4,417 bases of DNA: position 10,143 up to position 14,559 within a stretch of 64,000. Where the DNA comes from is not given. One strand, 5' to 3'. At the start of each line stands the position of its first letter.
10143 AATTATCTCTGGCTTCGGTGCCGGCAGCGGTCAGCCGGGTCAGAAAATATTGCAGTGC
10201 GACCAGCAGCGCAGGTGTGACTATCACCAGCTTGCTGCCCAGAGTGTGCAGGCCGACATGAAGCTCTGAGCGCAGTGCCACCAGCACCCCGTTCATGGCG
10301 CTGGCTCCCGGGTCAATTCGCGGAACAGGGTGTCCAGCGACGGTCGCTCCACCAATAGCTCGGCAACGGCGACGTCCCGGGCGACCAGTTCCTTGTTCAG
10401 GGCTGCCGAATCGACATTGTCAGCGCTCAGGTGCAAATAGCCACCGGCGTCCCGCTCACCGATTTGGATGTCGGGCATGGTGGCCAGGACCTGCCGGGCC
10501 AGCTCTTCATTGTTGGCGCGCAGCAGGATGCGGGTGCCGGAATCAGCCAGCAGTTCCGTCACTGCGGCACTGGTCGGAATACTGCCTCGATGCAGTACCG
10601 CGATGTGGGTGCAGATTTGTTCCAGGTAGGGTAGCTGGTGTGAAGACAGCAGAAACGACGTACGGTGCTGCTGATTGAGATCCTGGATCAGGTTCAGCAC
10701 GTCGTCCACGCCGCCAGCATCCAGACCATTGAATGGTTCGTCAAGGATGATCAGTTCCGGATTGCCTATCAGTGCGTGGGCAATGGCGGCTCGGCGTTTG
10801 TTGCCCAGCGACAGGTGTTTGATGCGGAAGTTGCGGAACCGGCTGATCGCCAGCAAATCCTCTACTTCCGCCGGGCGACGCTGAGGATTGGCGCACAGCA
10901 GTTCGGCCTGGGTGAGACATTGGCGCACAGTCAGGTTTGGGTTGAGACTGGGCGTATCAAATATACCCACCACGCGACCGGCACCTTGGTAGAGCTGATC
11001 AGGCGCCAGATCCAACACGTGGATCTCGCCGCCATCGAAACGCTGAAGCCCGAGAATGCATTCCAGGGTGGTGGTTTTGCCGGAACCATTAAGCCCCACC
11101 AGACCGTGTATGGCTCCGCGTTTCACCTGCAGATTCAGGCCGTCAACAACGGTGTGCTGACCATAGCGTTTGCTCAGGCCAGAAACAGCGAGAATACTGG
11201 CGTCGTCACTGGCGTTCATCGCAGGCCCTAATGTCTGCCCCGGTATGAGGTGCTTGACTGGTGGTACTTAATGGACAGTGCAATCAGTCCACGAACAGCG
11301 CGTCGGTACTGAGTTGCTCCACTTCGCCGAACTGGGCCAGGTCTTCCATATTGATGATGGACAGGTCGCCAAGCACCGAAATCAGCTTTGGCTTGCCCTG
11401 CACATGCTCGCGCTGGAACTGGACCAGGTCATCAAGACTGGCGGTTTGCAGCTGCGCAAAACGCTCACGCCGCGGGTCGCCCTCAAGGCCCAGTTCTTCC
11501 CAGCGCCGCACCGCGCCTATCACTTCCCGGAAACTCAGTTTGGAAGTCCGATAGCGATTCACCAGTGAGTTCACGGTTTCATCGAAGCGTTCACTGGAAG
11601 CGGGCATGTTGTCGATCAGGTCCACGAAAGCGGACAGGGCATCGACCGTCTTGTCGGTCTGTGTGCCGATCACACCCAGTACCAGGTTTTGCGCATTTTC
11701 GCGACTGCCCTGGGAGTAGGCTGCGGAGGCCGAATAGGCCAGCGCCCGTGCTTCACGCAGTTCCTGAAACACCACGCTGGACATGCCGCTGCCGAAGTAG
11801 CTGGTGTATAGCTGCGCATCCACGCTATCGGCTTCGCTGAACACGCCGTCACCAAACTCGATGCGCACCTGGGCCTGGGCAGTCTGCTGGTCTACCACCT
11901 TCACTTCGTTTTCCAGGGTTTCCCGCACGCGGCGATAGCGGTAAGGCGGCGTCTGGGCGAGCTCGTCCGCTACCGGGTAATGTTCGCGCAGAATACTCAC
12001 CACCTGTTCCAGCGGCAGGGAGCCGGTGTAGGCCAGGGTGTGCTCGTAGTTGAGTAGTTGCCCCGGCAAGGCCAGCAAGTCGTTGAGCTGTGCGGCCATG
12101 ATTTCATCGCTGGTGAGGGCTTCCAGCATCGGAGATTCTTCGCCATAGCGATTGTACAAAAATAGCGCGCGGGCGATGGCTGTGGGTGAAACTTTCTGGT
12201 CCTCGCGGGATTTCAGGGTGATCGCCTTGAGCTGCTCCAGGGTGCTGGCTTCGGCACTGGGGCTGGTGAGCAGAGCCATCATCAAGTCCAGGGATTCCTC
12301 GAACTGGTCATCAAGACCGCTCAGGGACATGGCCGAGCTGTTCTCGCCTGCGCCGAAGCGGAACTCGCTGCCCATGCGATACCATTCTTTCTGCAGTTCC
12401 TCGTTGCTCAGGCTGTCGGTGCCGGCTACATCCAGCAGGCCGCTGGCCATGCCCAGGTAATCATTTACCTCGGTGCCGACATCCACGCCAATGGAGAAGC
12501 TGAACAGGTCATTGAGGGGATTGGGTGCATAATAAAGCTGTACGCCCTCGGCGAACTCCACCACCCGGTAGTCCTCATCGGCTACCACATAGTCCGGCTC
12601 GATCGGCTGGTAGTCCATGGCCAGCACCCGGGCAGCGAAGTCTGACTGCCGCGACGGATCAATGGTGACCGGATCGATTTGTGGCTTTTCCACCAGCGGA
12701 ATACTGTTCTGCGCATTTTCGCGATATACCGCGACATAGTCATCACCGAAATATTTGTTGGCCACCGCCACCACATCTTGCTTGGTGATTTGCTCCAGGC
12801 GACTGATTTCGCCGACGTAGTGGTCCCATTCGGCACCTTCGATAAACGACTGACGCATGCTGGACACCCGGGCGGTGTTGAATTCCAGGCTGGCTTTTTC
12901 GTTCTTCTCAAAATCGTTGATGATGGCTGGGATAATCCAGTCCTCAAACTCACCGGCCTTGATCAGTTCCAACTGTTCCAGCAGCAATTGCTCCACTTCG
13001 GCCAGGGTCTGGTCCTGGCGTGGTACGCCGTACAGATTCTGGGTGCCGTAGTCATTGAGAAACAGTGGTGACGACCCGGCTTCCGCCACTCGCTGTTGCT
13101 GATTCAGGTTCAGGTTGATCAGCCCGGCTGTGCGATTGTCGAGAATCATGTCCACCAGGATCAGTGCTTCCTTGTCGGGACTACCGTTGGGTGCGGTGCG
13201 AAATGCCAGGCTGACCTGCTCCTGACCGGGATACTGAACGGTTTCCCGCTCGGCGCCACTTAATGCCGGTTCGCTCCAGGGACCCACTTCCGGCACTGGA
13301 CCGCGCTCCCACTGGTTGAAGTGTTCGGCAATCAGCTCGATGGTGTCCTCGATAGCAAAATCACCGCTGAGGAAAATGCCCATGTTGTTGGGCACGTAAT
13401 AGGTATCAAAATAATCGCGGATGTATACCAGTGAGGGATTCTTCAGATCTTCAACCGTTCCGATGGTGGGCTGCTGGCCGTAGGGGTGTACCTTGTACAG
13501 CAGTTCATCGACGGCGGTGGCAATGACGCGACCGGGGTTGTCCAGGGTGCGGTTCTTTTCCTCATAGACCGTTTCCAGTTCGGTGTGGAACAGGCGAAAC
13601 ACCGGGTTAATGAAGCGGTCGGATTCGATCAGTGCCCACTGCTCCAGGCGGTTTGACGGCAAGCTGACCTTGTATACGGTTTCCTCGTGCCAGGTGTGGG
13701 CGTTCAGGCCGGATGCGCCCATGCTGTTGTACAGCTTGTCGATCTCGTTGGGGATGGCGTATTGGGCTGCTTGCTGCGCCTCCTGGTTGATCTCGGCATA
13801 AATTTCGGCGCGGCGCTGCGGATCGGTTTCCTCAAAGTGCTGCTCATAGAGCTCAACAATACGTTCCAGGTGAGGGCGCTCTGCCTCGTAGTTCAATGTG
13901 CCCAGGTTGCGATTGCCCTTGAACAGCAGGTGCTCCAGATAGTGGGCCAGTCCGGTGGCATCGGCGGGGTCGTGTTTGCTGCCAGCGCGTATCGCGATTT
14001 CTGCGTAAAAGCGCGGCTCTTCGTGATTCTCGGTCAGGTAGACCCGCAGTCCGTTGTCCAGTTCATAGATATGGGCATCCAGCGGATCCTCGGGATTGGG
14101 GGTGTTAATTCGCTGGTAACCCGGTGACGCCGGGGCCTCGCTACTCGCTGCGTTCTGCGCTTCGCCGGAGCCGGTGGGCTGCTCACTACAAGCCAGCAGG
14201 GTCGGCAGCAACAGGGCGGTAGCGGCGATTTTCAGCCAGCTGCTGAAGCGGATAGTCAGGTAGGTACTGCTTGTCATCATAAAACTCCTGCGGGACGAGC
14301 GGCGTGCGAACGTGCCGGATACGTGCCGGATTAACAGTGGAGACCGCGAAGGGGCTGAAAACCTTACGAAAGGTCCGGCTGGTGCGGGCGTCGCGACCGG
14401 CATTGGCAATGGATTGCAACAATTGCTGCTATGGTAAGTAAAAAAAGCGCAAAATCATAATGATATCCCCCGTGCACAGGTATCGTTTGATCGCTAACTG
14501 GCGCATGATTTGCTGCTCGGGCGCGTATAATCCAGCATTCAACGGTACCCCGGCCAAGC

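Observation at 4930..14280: Translationally coupled M16 peptidase / ABC-2 exporter / double-PDZ lipoprotein / twin FG-GAP propeller operon with no characterised counterpart known to me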

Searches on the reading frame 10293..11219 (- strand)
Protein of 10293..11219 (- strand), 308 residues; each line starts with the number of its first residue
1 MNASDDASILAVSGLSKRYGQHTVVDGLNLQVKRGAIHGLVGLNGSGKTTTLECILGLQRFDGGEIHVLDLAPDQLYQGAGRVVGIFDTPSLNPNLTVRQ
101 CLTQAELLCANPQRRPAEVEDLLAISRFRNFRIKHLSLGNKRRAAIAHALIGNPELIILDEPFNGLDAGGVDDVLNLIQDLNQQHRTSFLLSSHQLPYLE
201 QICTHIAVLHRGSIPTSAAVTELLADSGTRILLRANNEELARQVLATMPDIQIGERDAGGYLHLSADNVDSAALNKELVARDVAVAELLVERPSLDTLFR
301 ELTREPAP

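Call 4: search_protein_families(library=pfam, proteins=[window:10293-11219:-], max_evalue=0.01)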
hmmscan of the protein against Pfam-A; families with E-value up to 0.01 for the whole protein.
window:10293-11219:- (308 aa): 3 families
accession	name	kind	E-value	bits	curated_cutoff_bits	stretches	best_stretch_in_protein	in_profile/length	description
PF00005.33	ABC_tran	-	1.5e-25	90.8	25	1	26-164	2-137/137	ABC transporter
PF13304.12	AAA_21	-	2.7e-12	47.8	27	2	130-199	232-302/304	AAA domain, putative AbiEii toxin, Type IV TA system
PF02463.25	SMC_N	-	0.00051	20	40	1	37-209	26-212/220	RecF/RecN/SMC N terminal domain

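Call 5: search_protein_families(library=ncbifam, proteins=[window:10293-11219:-], max_evalue=0.01)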
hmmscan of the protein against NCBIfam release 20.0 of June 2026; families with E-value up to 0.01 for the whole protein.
window:10293-11219:- (308 aa): 184 families (the best 25 are shown)
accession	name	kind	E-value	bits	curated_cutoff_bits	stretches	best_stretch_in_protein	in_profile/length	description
TIGR03740.1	galliderm_ABC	subfamily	4.5e-38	131.2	309.75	1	11-215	2-203/223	lantibiotic protection ABC transporter ATP-binding subunit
TIGR01188.1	drrA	subfamily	2e-35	122.6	312.45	1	17-303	1-301/302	daunorubicin resistance ABC transporter, ATP-binding protein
TIGR04406.1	LPS_export_lptB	equivalog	7.1e-34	117.1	240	1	10-230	2-229/239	LPS export ABC transporter ATP-binding protein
TIGR03522.1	GldA_ABC_ATP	equivalog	1.6e-33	116.4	402.6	1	10-303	3-301/301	gliding motility-associated ABC transporter ATP-binding subunit GldA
TIGR03864.1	PQQ_ABC_ATP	hypoth_equivalog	1.7e-33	116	302.25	1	10-230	2-226/236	ABC transporter, ATP-binding subunit, PQQ-dependent alcohol dehydrogenase system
NF010060.0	PRK13537.1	equivalog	3.2e-31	108.4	521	1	7-224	13-234/314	nodulation factor ABC transporter ATP-binding protein NodI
NF033858.1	ABC2_perm_RbbA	equivalog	5.7e-31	107.2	1050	1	5-234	262-495/909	ribosome-associated ATPase/putative transporter RbbA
TIGR02142.1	modC_ABC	equivalog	9e-31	107.4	285.05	1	15-250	5-246/353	molybdenum ABC transporter ATP-binding protein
TIGR03410.1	urea_trans_UrtE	equivalog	1.2e-28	100.1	285.8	1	10-223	1-219/230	urea ABC transporter ATP-binding subunit UrtE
NF010059.0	PRK13536.1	equivalog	8.4e-28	97.1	549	1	9-213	43-251/342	nodulation factor ABC transporter ATP-binding protein NodI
TIGR04521.1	ECF_ATPase_2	equivalog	9.9e-28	97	330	2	135-227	144-236/279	energy-coupling factor transporter ATPase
TIGR02315.1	ABC_phnC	equivalog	1e-27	97.1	266.1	2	115-223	125-233/243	phosphonate ABC transporter ATP-binding protein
NF047568.1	PSM_export_PmtC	equivalog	2.3e-27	96.2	375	1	14-283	5-265/290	phenol-soluble modulin export ABC transporter ATP-binding protein PmtC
TIGR00968.1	3a0106s01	subfamily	6.4e-27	94.6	342.75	1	12-231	3-226/237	sulfate ABC transporter ATP-binding protein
NF008449.1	PRK11300.1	equivalog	1e-26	93.7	362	2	123-214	141-232/255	high-affinity branched-chain amino acid ABC transporter ATP-binding protein LivG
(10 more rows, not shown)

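Call 33: search_solved_structures(query=window:10293-11219:-, max_evalue=1e-20)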
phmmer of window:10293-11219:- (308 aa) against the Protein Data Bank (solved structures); distinct sequences matched with E-value up to 1e-20: 45.
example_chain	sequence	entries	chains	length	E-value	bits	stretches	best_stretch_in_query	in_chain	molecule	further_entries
7w01_A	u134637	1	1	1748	4.8e-35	124.6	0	10-239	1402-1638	Phospholipid-transporting ATPase ABCA3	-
8j5q_D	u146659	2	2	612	1.3e-34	123.2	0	16-218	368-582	Uncharacterized ABC transporter ATP-binding protein Rv1281c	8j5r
8wd9_D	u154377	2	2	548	2.6e-34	122.2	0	20-225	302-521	Probable dipeptide-transport ATP-binding protein ABC transporter DppD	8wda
7w02_A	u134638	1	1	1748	3.4e-34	121.8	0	10-239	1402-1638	Phospholipid-transporting ATPase ABCA3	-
8j5s_D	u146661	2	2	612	9.6e-34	120.4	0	16-218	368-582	Uncharacterized ABC transporter ATP-binding protein Rv1281c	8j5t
8wdb_D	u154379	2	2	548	2e-33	119.3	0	20-225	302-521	Probable dipeptide-transport ATP-binding protein ABC transporter DppD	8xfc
7o0y_B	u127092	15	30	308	5.4e-32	114.6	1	10-300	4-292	Probable ABC transporter ATP-binding protein NosF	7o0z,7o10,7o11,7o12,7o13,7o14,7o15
7o17_B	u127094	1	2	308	1.4e-31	113.2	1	10-300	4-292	Probable ABC transporter ATP-binding protein NosF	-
7qba_B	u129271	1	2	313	1.5e-31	113.1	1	10-300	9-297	Probable ABC transporter ATP-binding protein NosF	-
7lkp_A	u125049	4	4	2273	1.9e-28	102.9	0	8-228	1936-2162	Retinal-specific phospholipid-transporting ATPase ABCA4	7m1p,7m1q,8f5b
7e7i_A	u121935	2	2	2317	2e-28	102.9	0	8-228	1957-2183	Retinal-specific phospholipid-transporting ATPase ABCA4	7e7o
7lkz_A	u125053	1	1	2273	1.3e-27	100.2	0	8-228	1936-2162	Retinal-specific phospholipid-transporting ATPase ABCA4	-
7e7q_A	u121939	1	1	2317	1.4e-27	100.1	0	8-228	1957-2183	Retinal-specific phospholipid-transporting ATPase ABCA4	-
8s7v_K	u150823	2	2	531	1.8e-27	99.7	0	20-218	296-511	Glycine betaine/carnitine/choline transport ATP-binding protein OpuCA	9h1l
8edw_A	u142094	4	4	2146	3.3e-27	98.9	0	7-223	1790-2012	Phospholipid-transporting ATPase ABCA7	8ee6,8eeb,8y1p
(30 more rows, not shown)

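Call 42: search_protein_families(library=padloc, proteins=[window:10293-11219:-], max_evalue=0.01)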
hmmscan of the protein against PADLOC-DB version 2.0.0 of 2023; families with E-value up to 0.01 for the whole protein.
window:10293-11219:- (308 aa): 13 families
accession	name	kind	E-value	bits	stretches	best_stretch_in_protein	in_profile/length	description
PDLC04135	mad3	-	6.1e-25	86.5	2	132-213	260-341/374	mads_3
PDLC02980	AriA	-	3.4e-12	45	2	37-70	1-34/304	-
PDLC04140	mad8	-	2.2e-06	25.4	1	19-247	11-265/314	mads_8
PDLC04164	AriA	-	6.6e-06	23.9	0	37-57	29-49/253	-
PDLC04393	PDC-M07A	-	2.2e-05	21.6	1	132-195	284-349/435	-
PDLC02914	ATPase-Toprim_I-B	-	6.2e-05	20.4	0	152-202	201-251/443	-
PDLC04391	PDC-M07A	-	0.00019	18.6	0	134-211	282-365/412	-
PDLC02335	AbiLi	-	0.00036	17.7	0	131-200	173-242/326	AbiLi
PDLC04392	PDC-M07A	-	0.00037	17.7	1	129-195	279-347/432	-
PDLC04541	PDC-M25A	-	0.00094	16.4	0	31-55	17-41/380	-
PDLC04175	HEC-01A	-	0.0018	15.4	0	130-186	243-301/363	-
PDLC04389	PDC-M07A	-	0.0037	14.3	0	154-200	326-372/443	-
PDLC00090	GajA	-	0.0046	13.7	0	37-57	26-46/659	AAA ATPase domain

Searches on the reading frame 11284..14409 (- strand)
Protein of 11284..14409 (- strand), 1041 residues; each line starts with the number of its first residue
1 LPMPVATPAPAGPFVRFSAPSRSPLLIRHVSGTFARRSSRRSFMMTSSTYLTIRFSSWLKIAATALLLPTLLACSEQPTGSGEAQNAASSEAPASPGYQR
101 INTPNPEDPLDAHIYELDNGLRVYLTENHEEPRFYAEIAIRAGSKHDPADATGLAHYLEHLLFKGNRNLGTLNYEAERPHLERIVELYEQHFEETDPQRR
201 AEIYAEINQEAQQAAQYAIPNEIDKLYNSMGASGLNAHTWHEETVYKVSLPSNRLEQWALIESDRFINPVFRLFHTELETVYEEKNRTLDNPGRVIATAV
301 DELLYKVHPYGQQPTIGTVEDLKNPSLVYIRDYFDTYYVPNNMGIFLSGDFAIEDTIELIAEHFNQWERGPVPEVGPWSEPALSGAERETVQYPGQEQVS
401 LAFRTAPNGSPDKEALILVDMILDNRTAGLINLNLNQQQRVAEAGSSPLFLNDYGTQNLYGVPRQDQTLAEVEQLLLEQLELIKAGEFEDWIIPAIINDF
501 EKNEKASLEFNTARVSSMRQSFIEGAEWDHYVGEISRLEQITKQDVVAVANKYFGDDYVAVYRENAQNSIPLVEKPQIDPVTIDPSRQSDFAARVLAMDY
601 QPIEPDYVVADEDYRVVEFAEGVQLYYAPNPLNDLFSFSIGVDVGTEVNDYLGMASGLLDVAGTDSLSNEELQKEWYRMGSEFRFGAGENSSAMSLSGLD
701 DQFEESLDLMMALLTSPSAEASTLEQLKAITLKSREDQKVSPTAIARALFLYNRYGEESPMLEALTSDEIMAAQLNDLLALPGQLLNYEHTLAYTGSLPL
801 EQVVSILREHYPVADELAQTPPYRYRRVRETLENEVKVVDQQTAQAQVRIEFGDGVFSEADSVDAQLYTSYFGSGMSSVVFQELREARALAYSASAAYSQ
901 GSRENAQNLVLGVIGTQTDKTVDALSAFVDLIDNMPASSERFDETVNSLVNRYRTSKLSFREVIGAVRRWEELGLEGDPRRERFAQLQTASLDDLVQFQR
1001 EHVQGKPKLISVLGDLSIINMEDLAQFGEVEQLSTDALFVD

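Call 4: search_protein_families(library=pfam, proteins=[window:11284-14409:-], max_evalue=0.01)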
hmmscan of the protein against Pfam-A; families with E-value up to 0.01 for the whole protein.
window:11284-14409:- (1041 aa): 2 families
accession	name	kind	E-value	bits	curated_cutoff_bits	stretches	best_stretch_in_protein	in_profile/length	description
PF05193.26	Peptidase_M16_C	-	4e-32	112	23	2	330-497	7-178/181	Peptidase M16 inactive domain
PF00675.25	Peptidase_M16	-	1.4e-15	57.9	22.3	2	123-168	2-47/149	Insulinase (Peptidase family M16)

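Call 5: search_protein_families(library=ncbifam, proteins=[window:11284-14409:-], max_evalue=0.01)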
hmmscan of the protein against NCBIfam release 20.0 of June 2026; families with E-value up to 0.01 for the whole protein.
window:11284-14409:- (1041 aa): 4 families
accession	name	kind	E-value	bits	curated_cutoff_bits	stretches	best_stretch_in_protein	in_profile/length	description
NF047422.1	YfmF_fam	equivalog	2.3e-21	76.2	285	2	789-965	191-365/412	EF-P 5-aminopentanol modification-associated protein YfmF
TIGR02110.1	PQQ_syn_pqqF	equivalog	1.5e-11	43.8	320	1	117-166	5-54/697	pyrroloquinoline quinone biosynthesis protein PqqF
NF047421.1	YfmH_fam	equivalog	3.1e-08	33.3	250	1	281-366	136-220/425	EF-P 5-aminopentanol modification-associated protein YfmH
NF011681.0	PRK15101.1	equivalog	1.1e-07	30.3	765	1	96-168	25-100/961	pitrilysin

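Call 20: search_solved_structures(query=window:11284-14280:-, max_evalue=0.001)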
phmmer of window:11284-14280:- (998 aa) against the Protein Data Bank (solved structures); distinct sequences matched with E-value up to 0.001: 67 (the best 60 are shown).
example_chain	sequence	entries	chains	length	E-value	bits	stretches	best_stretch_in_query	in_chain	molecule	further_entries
3amj_C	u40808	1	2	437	1.9e-29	105.6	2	177-518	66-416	zinc peptidase active subunit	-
3ami_A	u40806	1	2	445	2e-29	105.5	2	177-518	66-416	zinc peptidase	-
4nnz_A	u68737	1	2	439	4.4e-25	91.2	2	177-513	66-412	Probable zinc protease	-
3hdi_A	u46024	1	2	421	1.5e-16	62.9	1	178-379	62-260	Processing protease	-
5euf_A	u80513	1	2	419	9e-15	57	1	179-514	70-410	Protease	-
7jrg_A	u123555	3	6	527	2.4e-12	49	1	179-514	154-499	Mitochondrial-processing peptidase subunit beta, mitochondrial isoform X1 | MPP-beta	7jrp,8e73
8zno_B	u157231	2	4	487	4.3e-12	48.2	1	179-419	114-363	Mitochondrial-processing peptidase subunit beta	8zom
8bep_B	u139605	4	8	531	1.1e-11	46.9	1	190-421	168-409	Probable mitochondrial-processing peptidase subunit beta, mitochondrial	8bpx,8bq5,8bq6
6oft_A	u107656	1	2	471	3.8e-11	45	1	178-335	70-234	Probable zinc protease PqqL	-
9g9t_D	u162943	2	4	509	5e-11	44.6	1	183-381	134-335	Putative peptidase M16 family protein | Putative peptidase M16 family potein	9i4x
3amj_B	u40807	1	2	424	1.7e-10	42.9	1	245-375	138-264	zinc peptidase inactive subunit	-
6ofs_A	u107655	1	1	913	2.7e-10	42.2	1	178-335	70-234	Probable zinc protease PqqL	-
8q1b_A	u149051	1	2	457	3.3e-08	35.3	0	74-129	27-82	Probable mitochondrial-processing peptidase subunit beta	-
1hr6_B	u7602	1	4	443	7.1e-08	34.2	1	189-518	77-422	MITOCHONDRIAL PROCESSING PEPTIDASE BETA SUBUNIT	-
1hr7_B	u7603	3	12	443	1.8e-07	32.9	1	189-518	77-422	MITOCHONDRIAL PROCESSING PEPTIDASE BETA SUBUNIT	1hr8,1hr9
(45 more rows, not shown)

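Call 42: search_protein_families(library=padloc, proteins=[window:11284-14280:-], max_evalue=0.01)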
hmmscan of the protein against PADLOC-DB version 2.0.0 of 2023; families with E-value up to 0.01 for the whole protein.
window:11284-14280:- (998 aa): 0 families
